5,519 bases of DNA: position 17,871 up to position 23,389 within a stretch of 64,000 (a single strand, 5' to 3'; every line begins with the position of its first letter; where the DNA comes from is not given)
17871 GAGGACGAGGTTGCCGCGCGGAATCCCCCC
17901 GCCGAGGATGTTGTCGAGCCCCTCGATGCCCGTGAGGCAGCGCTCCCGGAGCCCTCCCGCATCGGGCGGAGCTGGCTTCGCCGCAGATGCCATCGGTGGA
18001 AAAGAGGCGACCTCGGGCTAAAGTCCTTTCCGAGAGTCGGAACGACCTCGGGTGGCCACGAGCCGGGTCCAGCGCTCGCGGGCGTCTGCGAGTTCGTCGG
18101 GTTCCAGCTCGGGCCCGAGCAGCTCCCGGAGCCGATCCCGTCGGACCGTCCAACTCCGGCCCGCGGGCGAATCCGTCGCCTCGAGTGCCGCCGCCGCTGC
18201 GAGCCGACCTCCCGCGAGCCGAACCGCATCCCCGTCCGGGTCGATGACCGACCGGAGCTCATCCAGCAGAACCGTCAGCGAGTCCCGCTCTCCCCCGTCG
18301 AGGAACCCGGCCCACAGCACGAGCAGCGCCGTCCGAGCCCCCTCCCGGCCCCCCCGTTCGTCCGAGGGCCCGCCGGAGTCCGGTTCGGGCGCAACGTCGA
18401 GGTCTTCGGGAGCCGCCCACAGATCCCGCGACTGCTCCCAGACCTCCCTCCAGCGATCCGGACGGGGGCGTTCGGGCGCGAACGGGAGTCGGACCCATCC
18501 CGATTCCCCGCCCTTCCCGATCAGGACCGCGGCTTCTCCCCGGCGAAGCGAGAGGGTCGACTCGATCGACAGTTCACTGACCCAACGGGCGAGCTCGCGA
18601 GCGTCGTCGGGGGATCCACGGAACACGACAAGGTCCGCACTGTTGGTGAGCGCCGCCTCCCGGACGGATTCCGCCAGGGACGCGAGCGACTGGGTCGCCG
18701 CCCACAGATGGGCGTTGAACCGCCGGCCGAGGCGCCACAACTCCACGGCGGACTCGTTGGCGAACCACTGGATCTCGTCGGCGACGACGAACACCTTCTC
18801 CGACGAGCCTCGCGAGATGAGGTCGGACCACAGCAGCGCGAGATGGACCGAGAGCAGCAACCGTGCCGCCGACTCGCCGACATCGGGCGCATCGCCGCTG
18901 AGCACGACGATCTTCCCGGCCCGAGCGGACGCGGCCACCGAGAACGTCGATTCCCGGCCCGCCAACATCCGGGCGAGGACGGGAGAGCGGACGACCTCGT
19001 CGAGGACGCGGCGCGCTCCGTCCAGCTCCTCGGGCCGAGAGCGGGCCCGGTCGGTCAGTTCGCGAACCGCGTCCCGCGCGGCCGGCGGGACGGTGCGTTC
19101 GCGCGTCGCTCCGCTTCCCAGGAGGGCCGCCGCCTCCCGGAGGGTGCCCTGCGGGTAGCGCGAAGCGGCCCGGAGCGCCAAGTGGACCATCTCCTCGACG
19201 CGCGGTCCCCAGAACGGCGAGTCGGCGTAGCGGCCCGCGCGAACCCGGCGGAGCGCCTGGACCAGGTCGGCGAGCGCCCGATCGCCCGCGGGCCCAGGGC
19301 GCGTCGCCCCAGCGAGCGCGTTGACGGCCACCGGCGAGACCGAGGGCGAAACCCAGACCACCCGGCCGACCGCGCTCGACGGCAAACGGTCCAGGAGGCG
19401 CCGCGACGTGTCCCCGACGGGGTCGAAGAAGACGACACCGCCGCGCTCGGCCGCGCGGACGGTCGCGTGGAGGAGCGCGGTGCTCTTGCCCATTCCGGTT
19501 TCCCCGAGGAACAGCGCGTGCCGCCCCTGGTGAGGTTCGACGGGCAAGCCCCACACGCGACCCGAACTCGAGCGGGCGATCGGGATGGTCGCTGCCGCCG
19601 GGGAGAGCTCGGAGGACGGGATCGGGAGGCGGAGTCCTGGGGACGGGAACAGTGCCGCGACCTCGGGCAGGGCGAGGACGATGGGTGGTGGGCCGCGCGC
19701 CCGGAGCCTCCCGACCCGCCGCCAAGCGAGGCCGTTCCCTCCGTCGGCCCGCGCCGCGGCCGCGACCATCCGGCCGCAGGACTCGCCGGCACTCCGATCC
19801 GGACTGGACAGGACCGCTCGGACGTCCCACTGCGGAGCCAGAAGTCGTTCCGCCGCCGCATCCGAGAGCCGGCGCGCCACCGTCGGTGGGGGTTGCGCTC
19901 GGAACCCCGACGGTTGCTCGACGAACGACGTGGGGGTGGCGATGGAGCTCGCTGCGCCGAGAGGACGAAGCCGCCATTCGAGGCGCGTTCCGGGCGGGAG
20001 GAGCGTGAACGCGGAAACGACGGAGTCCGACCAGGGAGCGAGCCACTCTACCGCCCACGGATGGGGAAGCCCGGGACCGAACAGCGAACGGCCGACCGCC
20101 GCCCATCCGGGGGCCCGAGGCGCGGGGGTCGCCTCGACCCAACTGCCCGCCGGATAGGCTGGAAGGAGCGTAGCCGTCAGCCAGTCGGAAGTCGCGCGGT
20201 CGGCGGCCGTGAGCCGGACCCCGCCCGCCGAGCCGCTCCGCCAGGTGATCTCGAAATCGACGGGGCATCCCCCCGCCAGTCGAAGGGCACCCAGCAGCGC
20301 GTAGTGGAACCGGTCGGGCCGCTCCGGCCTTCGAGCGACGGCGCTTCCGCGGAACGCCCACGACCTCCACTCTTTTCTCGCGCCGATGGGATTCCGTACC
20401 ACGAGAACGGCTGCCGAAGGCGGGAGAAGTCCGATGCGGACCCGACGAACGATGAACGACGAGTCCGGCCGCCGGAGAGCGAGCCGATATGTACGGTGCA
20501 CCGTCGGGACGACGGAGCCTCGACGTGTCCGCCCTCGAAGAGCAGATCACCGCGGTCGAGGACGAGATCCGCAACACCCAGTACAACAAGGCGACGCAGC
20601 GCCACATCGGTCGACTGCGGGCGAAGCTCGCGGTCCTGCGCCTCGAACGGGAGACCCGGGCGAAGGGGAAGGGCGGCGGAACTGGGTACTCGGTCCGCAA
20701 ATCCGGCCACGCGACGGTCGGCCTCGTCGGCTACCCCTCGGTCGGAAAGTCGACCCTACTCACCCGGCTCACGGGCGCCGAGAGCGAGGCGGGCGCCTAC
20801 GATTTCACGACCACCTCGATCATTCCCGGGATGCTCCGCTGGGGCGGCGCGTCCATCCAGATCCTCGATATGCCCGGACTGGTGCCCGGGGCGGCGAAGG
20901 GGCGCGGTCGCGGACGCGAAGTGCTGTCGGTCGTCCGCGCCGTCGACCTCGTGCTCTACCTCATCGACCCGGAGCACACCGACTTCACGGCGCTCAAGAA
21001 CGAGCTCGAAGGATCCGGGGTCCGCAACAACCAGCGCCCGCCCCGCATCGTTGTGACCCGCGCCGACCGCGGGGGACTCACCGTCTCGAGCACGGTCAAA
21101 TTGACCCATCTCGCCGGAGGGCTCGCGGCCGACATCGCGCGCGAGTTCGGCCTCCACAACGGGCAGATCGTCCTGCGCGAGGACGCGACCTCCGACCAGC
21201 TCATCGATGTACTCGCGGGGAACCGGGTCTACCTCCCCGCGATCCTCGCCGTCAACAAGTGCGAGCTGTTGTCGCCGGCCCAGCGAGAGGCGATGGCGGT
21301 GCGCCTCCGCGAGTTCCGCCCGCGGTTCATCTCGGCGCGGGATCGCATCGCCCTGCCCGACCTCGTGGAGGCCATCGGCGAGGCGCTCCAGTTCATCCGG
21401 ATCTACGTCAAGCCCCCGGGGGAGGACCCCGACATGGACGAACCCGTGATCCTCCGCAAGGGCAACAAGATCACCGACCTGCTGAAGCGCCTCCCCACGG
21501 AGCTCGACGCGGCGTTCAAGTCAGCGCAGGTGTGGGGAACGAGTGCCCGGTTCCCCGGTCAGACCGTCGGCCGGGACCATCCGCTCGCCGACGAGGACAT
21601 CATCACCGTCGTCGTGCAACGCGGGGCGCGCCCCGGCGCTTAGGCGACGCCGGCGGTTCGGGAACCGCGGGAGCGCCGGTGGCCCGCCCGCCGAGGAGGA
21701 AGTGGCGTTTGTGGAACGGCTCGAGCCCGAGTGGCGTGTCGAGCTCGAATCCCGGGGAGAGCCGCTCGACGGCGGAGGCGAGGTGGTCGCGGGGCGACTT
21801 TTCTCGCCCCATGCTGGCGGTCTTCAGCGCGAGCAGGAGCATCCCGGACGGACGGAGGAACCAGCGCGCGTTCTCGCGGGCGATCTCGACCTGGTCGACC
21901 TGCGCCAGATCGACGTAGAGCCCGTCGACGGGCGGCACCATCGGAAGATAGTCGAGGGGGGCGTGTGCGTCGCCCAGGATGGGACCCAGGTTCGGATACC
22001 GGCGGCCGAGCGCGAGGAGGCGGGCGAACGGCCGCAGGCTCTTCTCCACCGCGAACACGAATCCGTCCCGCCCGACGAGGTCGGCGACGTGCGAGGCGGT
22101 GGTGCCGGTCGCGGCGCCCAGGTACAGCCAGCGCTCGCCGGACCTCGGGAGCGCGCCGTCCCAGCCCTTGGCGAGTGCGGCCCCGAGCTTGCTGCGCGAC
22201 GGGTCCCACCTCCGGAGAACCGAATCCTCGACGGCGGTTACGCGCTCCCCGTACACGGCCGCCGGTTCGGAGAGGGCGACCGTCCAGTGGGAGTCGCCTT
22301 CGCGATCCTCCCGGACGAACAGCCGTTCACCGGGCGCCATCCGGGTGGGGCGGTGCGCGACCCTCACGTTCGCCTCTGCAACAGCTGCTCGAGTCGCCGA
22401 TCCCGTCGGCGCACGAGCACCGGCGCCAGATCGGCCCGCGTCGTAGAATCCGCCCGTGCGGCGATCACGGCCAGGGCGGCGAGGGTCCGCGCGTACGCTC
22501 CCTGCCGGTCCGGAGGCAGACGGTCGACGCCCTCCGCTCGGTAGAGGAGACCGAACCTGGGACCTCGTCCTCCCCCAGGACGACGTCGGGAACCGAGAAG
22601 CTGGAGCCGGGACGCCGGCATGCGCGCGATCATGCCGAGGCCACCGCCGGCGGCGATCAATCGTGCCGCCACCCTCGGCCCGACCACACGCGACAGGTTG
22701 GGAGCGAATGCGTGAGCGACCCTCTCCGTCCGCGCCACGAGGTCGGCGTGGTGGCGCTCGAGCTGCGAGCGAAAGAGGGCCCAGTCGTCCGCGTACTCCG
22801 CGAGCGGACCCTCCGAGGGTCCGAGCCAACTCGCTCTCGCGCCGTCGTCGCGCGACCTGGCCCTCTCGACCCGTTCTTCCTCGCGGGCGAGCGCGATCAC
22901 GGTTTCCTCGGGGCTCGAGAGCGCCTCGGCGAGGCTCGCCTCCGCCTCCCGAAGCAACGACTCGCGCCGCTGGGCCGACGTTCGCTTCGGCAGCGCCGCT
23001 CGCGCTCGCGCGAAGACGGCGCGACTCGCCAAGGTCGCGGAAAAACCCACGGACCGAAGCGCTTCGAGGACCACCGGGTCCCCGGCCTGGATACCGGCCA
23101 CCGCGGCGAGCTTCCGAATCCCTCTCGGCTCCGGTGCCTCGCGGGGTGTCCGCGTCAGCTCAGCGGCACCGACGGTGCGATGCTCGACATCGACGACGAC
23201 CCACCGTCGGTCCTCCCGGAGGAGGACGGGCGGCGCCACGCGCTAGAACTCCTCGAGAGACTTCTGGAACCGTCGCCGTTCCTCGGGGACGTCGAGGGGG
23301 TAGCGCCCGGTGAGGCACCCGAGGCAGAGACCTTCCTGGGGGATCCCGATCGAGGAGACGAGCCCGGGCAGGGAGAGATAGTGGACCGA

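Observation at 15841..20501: Operon joining a soluble TraD/VirD4/HerA-like ATPase to a triplet of KaiC-like proteins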

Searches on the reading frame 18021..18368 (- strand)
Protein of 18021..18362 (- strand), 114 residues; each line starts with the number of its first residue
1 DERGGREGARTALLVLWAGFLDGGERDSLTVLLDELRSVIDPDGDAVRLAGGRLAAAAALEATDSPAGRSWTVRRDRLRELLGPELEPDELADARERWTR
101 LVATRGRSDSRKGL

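Call 82: search_protein_families(library=pfam, proteins=[window:18021-18362:-], max_evalue=1)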
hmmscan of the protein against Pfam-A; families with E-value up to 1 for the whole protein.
window:18021-18362:- (114 aa): 0 families

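Call 107: search_solved_structures(query=A9, max_evalue=10, show_alignments=2)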
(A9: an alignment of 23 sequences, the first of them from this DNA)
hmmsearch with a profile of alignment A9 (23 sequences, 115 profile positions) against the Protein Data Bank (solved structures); distinct sequences matched with E-value up to 10: 6.
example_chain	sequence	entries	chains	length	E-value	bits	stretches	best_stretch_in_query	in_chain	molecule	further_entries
5v3g_D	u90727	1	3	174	0.0024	21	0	37-72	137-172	PR domain zinc finger protein 9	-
5egb_A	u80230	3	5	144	0.0027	20.8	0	36-73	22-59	Histone-lysine N-methyltransferase PRDM9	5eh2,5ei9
3t72_A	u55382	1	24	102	0.29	14.2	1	10-57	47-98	Phosphate regulon transcriptional regulatory protein phoB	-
1qqi_A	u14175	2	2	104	0.31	14.2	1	10-57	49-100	PHOSPHATE REGULON TRANSCRIPTIONAL REGULATORY PROTEIN PHOB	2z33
1gxp_A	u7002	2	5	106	0.32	14.1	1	10-57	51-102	PHOSPHATE REGULON TRANSCRIPTIONAL REGULATORY PROTEIN | PHOSPHATE REGULON TRANSCRIPTIONAL REGULATORY PROTEIN PHOB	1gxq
5kvr_A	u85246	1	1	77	0.83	12.8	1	38-68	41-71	Pyruvate dehydrogenase complex repressor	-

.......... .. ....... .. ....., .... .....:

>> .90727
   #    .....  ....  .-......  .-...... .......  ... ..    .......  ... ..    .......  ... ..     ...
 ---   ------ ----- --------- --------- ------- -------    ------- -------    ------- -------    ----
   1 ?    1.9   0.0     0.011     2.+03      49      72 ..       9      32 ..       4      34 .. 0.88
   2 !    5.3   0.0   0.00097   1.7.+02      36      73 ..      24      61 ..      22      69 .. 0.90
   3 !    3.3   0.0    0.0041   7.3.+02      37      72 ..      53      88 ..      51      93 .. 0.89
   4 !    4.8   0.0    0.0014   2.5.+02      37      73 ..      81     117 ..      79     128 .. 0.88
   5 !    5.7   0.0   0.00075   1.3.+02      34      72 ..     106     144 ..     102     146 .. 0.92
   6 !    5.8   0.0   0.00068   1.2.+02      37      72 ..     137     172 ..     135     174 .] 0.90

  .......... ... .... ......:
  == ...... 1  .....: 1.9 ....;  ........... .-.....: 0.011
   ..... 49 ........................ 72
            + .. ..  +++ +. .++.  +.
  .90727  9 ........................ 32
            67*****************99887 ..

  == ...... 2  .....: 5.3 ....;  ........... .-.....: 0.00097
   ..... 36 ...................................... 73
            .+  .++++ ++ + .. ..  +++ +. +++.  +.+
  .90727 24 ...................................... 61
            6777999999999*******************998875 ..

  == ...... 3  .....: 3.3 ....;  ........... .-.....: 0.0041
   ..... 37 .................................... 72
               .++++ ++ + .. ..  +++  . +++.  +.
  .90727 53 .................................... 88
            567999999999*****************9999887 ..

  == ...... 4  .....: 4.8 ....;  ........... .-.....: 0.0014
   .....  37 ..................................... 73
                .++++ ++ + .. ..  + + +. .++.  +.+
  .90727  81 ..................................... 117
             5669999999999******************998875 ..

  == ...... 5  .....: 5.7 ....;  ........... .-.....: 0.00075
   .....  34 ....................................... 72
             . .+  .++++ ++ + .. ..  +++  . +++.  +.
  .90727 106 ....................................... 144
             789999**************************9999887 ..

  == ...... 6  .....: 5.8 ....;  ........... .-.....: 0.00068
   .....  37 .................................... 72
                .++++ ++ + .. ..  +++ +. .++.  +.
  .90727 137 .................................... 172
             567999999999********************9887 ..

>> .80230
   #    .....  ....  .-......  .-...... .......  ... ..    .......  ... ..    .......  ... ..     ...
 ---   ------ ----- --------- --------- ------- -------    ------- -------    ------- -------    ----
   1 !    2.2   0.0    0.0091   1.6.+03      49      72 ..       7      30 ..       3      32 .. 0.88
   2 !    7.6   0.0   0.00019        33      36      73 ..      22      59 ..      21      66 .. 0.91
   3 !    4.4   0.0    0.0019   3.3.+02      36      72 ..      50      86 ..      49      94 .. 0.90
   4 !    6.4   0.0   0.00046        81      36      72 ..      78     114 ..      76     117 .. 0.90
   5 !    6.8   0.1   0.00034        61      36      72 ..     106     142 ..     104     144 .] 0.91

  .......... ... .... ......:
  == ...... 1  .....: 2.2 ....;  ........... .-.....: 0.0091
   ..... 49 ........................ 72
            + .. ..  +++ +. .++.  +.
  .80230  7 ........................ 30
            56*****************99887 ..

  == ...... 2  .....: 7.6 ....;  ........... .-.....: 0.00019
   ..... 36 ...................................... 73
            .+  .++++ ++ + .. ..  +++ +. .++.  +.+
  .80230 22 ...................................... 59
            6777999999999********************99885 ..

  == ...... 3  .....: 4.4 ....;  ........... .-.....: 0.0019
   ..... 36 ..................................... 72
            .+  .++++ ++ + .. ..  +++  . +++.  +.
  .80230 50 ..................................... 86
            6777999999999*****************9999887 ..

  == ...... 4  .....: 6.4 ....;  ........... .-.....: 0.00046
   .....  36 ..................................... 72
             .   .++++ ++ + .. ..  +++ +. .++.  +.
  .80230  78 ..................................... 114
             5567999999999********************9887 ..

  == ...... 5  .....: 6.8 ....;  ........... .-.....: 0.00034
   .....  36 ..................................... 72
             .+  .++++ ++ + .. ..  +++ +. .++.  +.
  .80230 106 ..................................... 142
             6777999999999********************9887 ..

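Call 108: search_protein_families(library=pfam, alignment_id=A9, max_evalue=1)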
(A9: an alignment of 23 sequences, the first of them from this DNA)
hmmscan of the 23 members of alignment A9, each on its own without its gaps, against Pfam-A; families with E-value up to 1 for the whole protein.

A. member 1, seq(116 aa): 0 families

B. families by the number of members that match (of 23 scanned): 13 families
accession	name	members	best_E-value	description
PF07848.18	PaaX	3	0.0026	PaaX-like protein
PF14658.12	EF-hand_9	2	0.15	EF-hand domain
PF23493.1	CysS_C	1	0.015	Cysteinyl-tRNA ligase anticodon binding domain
PF19721.4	DUF6215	1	0.02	Family of unknown function (DUF6215)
PF19594.4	DUF6099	1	0.027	Family of unknown function (DUF6099)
PF25449.1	CCDC174_GRSR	1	0.039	CCDC174 alpha/beta GRSR domain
PF23794.1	Phage_Gp84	1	0.06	Mycobacterium phage Gp84-like protein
PF14930.12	Qn_am_d_aII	1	0.1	Quinohemoprotein amine dehydrogenase, alpha subunit domain II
PF00392.27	GntR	1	0.16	Bacterial regulatory proteins, gntR family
PF19792.4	DUF6276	1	0.17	Family of unknown function (DUF6276)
PF19135.5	DUF5818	1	0.17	Protein of unknown function (DUF5818)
PF25195.1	DPC2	1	0.17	Diatom pyrenoid component 2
PF15490.12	Ten1_2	1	0.25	Telomere-capping, CST complex subunit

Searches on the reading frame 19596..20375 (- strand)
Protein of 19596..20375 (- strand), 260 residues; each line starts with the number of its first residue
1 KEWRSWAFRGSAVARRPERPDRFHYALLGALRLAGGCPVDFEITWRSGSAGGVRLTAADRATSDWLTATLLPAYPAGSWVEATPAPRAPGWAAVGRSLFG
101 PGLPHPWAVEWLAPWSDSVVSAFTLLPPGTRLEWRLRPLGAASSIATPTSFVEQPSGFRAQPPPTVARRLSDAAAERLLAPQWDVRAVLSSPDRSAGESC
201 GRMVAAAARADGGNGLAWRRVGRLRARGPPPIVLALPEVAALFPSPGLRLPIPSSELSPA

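Call 46: predict_structure(alignment_id=A3)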
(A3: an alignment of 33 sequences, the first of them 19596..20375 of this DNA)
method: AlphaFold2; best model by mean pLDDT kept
length: 260 residues; sequences in the alignment: 33
mean_pLDDT: 89.6   pTM: 0.87
mean pLDDT of the five models: 89.6, 89.2, 88.8, 88.0, 87.7
residues with pLDDT >= 90: 168; 70-90: 71; 50-70: 20; < 50: 1
segments of 3 or more residues with pLDDT < 50: none
pLDDT, mean of each block of 10 residues (from residue 1): 92 73 94 95 95 96 98 95 89 95 82 90 94 97 70 84 88 89 97 96 94 92 82 96 93 63
secondary structure, 60 per line:
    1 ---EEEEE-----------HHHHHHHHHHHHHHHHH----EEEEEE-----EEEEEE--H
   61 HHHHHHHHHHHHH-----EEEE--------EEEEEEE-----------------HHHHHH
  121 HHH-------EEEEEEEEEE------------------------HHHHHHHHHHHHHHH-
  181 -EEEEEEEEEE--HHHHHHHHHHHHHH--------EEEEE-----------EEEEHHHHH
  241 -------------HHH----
elements in order: E4-8 H20-36 E41-46 E52-57 H60-73 E79-82 E91-97 H115-123 E131-140 H165-179 E182-191 H194-207 E216-220 E232-235 H236-240

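Call 48: fold_search(model_id=the predicted structure, library=pdb)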
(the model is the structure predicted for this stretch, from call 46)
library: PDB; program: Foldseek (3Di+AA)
matches with E <= 10: 357; with E <= 0.001: 0
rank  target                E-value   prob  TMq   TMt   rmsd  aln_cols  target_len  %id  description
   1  7o42_E                1.3e-02  0.98  0.50  0.17   9.1       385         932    8  TrwK/VirB4unbound trimer of dimers complex (with Hcp1) from the R388 type IV secretion system determined by cryo-EM. (released 2022-06-22)
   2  8rtd_g                2.1e-02  0.91  0.47  0.19   9.6       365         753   10  Stalk-Arches-IMC structure from the fully-assembled R388 type IV secretion system determined by cryo-EM. (released 2024-06-19)
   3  7o43_A                2.5e-02  0.85  0.42  0.17  10.0       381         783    9  TrwK/VirB4unbound dimer complex from R388 type IV secretion system determined by cryo-EM. (released 2022-06-22)
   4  9uaj_C                3.1e-02  0.51  0.27  0.35  15.9       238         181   10  Ovorubin from the golden apple snail (Pomacea canaliculata) (released 2025-12-31)
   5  3dtz_B                3.5e-02  0.38  0.25  0.29  20.2       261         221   11  Crystal structure of Putative Chlorite dismutase TA0507 (released 2008-08-05)
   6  3dtz_D                4.0e-02  0.30  0.25  0.28  20.5       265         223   12  Crystal structure of Putative Chlorite dismutase TA0507 (released 2008-08-05)
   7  2xlj_A                4.2e-02  0.33  0.19  0.25   6.8       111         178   16  Crystal structure of the Csy4-crRNA complex, hexagonal form (released 2010-09-22)
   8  3dtz_A                4.2e-02  0.33  0.25  0.29  20.4       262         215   11  Crystal structure of Putative Chlorite dismutase TA0507 (released 2008-08-05)
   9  3dtz_C                5.7e-02  0.25  0.24  0.27  19.9       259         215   12  Crystal structure of Putative Chlorite dismutase TA0507 (released 2008-08-05)
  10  2xlk_A                9.8e-02  0.44  0.23  0.29   6.1       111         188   14  Crystal structure of the Csy4-crRNA complex, orthorhombic form (released 2010-09-22)
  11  2xli_A                1.0e-01  0.18  0.18  0.23   7.2       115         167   17  Crystal structure of the Csy4-crRNA complex, monoclinic form (released 2010-09-22)
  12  7o41_B                1.2e-01  0.47  0.42  0.19  11.0       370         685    9  Hexameric composite model of the Inner Membrane Complex (IMC) with the Arches from the fully-assembled R388 type IV se (released 2022-06-22)
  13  6swa_H                1.2e-01  0.16  0.19  0.24  20.6       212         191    9  Mus musculus brain neocortex ribosome 60S bound to Ebp1 (released 2020-09-30)
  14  4al6_A                1.5e-01  0.18  0.19  0.27   6.3       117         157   16  Crystal structure of the S148ACsy4-crRNA complex (released 2012-06-13)
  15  4al7_A                1.8e-01  0.20  0.20  0.29   7.1       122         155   15  Crystal structure of the Csy4-minimal crRNA complex (released 2012-06-13)
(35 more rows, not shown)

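Call 82: search_protein_families(library=pfam, proteins=[window:19596-20375:-], max_evalue=1)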
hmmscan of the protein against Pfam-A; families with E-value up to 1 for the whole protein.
window:19596-20375:- (260 aa): 1 family
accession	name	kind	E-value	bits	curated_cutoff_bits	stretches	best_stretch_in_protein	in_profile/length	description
PF03970.18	Herpes_UL37_1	-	0.18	11.4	25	1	97-144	135-181/267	Herpesvirus UL37 tegument protein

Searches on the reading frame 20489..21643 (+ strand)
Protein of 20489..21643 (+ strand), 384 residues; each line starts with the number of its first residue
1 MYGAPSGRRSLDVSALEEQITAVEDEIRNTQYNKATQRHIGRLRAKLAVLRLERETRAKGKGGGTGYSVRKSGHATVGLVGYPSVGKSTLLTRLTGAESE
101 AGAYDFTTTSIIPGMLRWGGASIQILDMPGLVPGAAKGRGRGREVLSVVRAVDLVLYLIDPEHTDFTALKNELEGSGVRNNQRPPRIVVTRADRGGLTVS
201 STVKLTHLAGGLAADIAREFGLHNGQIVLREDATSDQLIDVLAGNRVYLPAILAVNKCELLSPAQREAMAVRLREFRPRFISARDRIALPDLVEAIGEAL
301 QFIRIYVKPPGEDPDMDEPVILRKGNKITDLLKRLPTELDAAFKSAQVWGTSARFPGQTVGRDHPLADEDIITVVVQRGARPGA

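Call 44: search_protein_families(library=pfam, proteins=[window:20489-21643:+], max_evalue=0.001)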
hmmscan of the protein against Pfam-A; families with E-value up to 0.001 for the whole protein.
window:20489-21643:+ (384 aa): 4 families
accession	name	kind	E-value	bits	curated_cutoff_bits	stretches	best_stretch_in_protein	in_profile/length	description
PF01926.29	MMR_HSR1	-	1.7e-23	83.3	21.9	1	76-190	1-112/113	50S ribosome-binding GTPase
PF16897.10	MMR_HSR1_Xtn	-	2.8e-22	79.1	35.2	1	194-301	1-105/106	C-terminal region of MMR_HSR1 domain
PF02824.27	TGS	-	3.9e-10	40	22.2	1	303-375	1-59/60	TGS domain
PF02421.24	FeoB_N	-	1.4e-08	34.9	27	1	76-131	2-57/156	Ferrous iron transport protein B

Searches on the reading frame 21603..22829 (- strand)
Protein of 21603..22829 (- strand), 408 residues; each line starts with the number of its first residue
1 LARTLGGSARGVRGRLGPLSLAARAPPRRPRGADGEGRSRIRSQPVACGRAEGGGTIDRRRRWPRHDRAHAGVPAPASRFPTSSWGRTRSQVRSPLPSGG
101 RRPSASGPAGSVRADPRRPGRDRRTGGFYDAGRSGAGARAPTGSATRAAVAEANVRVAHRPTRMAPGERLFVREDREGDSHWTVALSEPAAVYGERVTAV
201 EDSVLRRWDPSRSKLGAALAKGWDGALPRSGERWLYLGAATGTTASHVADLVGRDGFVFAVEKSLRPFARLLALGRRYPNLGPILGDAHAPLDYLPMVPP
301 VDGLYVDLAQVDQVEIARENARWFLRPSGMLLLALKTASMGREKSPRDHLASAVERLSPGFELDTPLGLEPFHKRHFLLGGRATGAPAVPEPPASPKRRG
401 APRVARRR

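Call 44: search_protein_families(library=pfam, proteins=[window:21603-22829:-], max_evalue=0.001)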
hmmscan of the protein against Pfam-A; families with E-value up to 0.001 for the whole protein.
window:21603-22829:- (408 aa): 1 family
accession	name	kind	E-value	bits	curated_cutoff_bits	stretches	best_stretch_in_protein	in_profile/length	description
PF01269.23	Fibrillarin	-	2.8e-52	177.5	27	1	171-381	11-223/227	Fibrillarin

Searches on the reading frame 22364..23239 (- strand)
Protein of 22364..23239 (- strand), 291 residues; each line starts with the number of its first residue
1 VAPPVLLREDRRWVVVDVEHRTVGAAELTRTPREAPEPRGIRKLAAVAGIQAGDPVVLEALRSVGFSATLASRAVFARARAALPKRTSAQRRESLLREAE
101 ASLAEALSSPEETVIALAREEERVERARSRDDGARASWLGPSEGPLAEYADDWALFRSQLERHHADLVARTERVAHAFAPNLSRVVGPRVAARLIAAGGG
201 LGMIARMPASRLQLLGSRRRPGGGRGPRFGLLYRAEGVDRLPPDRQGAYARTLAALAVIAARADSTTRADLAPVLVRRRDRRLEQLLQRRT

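Call 44: search_protein_families(library=pfam, proteins=[window:22364-23239:-], max_evalue=0.001)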
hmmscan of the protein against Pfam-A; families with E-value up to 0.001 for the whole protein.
window:22364-23239:- (291 aa): 1 family
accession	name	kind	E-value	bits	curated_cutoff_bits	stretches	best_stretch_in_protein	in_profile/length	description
PF01798.23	Nop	-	1.8e-23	83.6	25.4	1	160-269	96-210/228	snoRNA binding domain, fibrillarin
